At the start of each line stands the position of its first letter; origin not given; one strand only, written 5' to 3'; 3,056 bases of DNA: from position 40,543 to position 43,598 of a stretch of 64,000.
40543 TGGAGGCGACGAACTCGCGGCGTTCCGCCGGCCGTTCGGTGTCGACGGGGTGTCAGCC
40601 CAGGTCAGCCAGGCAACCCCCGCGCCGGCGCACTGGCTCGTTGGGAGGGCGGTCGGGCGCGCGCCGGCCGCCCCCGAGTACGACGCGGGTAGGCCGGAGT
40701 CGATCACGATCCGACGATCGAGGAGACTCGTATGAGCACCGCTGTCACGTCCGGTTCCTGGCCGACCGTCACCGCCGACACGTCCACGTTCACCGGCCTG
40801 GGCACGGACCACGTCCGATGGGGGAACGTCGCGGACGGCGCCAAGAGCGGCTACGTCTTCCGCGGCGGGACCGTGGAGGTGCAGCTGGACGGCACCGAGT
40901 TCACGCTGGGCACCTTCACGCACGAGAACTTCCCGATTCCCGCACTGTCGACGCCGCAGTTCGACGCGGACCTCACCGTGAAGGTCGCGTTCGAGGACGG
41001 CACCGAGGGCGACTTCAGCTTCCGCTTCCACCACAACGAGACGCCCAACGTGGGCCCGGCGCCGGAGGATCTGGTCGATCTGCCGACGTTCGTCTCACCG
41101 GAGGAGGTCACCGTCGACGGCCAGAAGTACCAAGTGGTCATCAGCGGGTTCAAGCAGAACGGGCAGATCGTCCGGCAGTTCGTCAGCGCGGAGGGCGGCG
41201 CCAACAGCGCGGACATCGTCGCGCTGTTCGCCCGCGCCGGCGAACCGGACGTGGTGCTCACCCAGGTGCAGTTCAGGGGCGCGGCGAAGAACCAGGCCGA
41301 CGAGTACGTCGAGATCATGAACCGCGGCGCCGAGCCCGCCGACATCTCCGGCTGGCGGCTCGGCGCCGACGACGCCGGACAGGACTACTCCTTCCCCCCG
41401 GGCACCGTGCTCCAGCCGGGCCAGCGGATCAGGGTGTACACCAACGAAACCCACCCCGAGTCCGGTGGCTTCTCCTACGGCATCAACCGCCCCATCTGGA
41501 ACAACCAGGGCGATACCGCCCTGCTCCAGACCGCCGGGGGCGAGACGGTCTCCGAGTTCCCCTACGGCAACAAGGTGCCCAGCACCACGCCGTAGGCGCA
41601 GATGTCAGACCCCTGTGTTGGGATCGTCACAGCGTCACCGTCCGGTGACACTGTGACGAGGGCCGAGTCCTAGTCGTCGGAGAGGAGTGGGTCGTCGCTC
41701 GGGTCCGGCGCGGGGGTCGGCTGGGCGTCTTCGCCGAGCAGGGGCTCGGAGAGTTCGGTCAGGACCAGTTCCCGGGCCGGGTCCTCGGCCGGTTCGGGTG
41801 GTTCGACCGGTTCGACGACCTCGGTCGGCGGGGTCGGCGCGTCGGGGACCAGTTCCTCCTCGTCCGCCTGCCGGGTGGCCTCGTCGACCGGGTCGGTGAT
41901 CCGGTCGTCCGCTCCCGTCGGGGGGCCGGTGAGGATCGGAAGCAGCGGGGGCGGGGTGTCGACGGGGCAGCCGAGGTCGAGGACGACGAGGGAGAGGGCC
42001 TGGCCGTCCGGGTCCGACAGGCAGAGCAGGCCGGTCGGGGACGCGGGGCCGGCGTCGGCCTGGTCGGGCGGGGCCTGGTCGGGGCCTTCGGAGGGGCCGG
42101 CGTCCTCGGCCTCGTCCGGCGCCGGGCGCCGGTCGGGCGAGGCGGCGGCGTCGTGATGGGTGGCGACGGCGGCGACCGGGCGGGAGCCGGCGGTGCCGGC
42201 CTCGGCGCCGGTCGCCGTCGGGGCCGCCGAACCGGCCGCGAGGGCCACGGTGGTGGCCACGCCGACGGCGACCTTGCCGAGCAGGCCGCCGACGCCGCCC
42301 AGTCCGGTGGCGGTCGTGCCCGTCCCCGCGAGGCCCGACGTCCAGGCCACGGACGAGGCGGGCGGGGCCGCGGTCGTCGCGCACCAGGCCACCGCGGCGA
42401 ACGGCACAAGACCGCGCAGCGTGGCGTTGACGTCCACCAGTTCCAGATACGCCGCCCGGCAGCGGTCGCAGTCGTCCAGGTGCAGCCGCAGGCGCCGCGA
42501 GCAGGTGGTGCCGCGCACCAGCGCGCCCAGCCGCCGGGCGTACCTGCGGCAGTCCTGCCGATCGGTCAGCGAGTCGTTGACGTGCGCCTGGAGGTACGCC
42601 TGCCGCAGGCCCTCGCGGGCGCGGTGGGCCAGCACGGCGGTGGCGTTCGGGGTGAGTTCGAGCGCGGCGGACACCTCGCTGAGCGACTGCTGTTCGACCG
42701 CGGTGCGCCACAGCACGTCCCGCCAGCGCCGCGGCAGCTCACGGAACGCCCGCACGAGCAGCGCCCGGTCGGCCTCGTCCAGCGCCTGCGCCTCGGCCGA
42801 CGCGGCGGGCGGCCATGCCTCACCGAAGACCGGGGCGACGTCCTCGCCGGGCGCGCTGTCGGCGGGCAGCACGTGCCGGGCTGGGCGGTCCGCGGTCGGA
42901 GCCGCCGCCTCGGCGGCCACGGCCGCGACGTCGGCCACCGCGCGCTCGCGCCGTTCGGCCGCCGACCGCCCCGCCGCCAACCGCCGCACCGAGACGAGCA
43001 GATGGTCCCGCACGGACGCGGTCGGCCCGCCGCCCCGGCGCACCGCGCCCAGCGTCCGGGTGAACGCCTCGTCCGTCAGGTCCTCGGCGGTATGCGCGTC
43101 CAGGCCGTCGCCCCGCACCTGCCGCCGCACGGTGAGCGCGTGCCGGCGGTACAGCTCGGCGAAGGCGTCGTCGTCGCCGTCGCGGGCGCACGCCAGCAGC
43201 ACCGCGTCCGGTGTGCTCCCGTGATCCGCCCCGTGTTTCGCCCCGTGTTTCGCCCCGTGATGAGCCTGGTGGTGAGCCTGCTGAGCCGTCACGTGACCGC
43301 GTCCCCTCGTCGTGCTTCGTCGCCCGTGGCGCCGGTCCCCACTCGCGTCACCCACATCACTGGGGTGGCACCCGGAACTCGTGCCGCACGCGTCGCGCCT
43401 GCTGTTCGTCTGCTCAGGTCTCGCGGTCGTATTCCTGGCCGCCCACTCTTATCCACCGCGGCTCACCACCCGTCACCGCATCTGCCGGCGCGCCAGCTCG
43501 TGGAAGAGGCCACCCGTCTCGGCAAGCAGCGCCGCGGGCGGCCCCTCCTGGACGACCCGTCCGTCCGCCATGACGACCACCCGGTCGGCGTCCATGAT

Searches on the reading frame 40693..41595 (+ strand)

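Call 27: search_protein_families(library=pfam, proteins=[window:40693-41595:+], max_evalue=0.1)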
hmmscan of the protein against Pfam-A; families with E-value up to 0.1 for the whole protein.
window:40693-41595:+ (300 aa): 1 family
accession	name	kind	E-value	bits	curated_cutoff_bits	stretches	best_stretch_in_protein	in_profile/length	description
PF00932.25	LTD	-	1.6e-20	73.9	34.3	1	183-292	4-108/109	Lamin Tail Domain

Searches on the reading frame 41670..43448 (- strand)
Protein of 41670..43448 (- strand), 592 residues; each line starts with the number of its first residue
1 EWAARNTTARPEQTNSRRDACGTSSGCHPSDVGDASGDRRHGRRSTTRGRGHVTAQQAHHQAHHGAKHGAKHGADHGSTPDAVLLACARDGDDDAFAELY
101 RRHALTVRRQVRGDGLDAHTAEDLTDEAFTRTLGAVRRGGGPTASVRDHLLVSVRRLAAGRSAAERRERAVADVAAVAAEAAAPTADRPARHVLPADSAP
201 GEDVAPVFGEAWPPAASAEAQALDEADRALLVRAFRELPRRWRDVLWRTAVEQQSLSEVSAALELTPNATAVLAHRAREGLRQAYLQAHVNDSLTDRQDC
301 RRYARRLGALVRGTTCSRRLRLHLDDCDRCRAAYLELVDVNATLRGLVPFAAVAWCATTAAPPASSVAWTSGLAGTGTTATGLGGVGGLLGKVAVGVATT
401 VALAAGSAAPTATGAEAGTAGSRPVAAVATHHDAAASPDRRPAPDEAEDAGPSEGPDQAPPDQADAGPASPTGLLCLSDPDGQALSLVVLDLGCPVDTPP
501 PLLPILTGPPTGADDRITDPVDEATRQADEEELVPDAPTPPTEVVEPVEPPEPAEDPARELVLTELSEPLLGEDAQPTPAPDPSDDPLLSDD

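Call 5: search_protein_families(library=ncbifam, proteins=[window:41670-43355:-], max_evalue=0.01)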
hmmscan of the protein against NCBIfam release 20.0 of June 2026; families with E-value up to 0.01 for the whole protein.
window:41670-43355:- (561 aa): 23 families
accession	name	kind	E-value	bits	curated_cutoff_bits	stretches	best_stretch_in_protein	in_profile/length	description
TIGR02937.1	sigma70-ECF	superfamily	2.1e-11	43.7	42.9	1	64-253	2-164/165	sigma-70 family RNA polymerase sigma factor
NF008888.0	PRK11922.1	equivalog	2.4e-11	43.7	204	1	183-263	125-204/231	RNA polymerase sigma factor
NF009166.1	PRK12513.1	equivalog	1.1e-07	31.7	206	1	47-239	6-170/193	RNA polymerase sigma factor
NF004113.0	PRK05602.1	equivalog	5.2e-07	29.5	208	1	184-256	131-203/211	RNA polymerase sigma factor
NF058625.1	sigma_PG0214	equivalog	1.7e-06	27.9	130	1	188-259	94-166/170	GFO_1088 family ECF-type sigma factor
NF007223.0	PRK09641.1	equivalog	3e-06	27.2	209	1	187-253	117-183/187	RNA polymerase sigma factor SigW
TIGR02983.1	SigE-fam_strep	subfamily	3e-06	27.2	141.55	1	181-253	86-157/162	SigE family RNA polymerase sigma factor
TIGR02948.1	SigW_bacill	equivalog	4.2e-06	26.9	243.1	1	195-253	125-183/187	RNA polymerase sigma factor SigW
NF010500.0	PRK13919.1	subfamily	1.1e-05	25.7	226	1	47-122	7-82/186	putative RNA polymerase sigma E protein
NF007227.0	PRK09645.1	subfamily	1.7e-05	24.8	202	1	58-160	8-112/177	sigma-70 family RNA polymerase sigma factor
TIGR02952.1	Sig70_famx2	equivalog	2.1e-05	24.5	206.45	0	54-106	2-54/170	ECF subfamily RNA polymerase sigma factor, BldN family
NF009168.0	PRK12515.1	subfamily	3.5e-05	23.4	236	1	47-158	6-112/189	RNA polymerase sigma factor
TIGR02950.1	SigM_subfam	subfamily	7.3e-05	22.7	147.95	0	184-253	88-157/159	RNA polymerase sigma factor, SigM family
NF009171.0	PRK12518.1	equivalog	0.00013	21.9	208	1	47-105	11-68/191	RNA polymerase sigma factor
NF009172.0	PRK12519.1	subfamily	0.00014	21.5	222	1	46-137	12-102/194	RNA polymerase sigma factor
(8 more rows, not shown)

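Call 6: search_protein_families(library=pfam, proteins=[window:41670-43355:-], max_evalue=0.01)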
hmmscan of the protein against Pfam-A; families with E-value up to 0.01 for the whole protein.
window:41670-43355:- (561 aa): 1 family
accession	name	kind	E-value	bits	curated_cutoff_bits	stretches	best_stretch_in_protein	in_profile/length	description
PF08281.18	Sigma70_r4_2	-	0.0002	21.4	25.7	1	199-248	3-52/54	Sigma-70, region 4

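Call 27: search_protein_families(library=pfam, proteins=[window:41670-43448:-], max_evalue=0.1)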
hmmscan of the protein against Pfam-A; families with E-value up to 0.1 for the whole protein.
window:41670-43448:- (592 aa): 2 families
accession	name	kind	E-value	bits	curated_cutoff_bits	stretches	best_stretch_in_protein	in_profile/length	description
PF08281.18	Sigma70_r4_2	-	0.00022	21.2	25.7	1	230-279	3-52/54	Sigma-70, region 4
PF04542.20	Sigma70_r2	-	0.02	15.1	24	1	99-157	1-60/71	Sigma-70 region 2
